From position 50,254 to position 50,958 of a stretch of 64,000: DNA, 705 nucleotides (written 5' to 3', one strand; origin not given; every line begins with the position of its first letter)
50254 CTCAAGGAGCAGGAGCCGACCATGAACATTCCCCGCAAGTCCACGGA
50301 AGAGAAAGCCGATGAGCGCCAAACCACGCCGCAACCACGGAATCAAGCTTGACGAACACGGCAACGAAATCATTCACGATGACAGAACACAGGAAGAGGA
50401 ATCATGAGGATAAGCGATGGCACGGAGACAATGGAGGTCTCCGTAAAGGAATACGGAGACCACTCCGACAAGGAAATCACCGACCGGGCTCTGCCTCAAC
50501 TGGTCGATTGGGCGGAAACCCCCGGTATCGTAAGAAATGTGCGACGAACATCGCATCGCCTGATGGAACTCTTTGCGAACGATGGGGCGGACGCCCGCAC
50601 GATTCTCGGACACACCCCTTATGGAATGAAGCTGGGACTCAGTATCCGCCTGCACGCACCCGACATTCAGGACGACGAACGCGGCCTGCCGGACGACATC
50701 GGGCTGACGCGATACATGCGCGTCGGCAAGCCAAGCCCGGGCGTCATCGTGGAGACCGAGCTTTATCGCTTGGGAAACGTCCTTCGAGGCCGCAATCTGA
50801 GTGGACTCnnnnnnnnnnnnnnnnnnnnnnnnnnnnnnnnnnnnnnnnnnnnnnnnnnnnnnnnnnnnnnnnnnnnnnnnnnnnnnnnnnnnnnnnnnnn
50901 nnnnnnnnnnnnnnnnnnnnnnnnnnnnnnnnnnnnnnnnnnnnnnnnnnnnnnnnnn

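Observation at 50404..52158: Unusual fusion: pentapeptide-repeat domain plus BspA-type leucine-rich repeats in one 584-aa protein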

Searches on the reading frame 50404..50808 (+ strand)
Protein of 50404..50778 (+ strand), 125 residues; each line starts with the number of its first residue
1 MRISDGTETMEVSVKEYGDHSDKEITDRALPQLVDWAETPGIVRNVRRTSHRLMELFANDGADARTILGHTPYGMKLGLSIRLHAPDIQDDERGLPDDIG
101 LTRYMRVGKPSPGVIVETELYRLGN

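Call 46: find_homologous_proteins(query=window:50404-50778:+, max_evalue=0.01)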
Query window:50404-50778:+ (125 aa): 16 proteins with E <= 0.01 among 28 candidates.
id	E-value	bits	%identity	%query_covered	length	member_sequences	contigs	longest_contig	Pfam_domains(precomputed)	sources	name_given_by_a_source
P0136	6.6e-66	238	91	96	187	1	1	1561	-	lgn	-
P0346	3.7e-62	226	84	100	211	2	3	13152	PF00805.29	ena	-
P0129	1.6e-59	217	80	100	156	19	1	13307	-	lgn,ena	-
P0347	2.2e-59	217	80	100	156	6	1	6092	-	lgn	-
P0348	6.0e-59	215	81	100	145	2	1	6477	-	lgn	-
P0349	3.9e-57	210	100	77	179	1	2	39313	-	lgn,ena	-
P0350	3.0e-56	207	77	100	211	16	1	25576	PF00805.29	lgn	-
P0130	1.1e-52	195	88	82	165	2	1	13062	-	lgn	-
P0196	2.7e-49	184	98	70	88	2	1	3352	-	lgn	-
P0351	2.0e-45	172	78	82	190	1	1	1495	-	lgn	-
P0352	3.3e-38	148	99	58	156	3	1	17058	PF00805.29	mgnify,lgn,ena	mgnify:CR=1 FL=1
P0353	3.2e-37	145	78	71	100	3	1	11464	-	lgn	-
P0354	3.1e-32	129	81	62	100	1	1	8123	-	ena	-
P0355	3.7e-30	122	72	69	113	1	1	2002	-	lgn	-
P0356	1.3e-28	117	71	63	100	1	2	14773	-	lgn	-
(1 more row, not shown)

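Call 68: find_encoding_contigs(protein=P0350, flank=4000, max_places=2)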
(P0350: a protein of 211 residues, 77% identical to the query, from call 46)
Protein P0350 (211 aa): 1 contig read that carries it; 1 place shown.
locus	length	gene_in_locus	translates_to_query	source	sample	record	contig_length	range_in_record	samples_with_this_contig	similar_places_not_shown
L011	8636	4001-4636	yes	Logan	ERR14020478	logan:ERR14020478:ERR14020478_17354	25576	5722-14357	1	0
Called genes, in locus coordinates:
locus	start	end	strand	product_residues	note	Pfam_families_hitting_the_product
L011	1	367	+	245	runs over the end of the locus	-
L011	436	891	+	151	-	-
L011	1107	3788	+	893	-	-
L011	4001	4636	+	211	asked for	PF00805:Pentapeptide (weak)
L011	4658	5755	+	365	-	PF00805:Pentapeptide (weak)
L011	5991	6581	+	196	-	-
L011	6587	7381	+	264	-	-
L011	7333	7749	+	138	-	-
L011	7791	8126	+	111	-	-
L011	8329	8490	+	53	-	-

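Call 71: predict_structure(alignment_id=A2)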
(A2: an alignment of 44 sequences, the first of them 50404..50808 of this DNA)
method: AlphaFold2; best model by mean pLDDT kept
length: 135 residues; sequences in the alignment: 44
mean_pLDDT: 46.5   pTM: 0.39
mean pLDDT of the five models: 46.5, 45.9, 45.9, 40.8, 40.4
residues with pLDDT >= 90: 0; 70-90: 0; 50-70: 59; < 50: 76
segments of 3 or more residues with pLDDT < 50: 28-31, 33-35, 37-40, 59-69, 85-135
pLDDT, mean of each block of 10 residues (from residue 1): 61 59 54 48 53 53 48 54 47 39 38 27 32 30
secondary structure, 60 per line:
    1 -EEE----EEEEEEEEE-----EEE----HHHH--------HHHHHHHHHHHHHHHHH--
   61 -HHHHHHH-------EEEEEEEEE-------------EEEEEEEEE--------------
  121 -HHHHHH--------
elements in order: E2-4 E9-17 E23-25 H30-33 H42-58 H62-68 E76-84 E98-106 H122-127
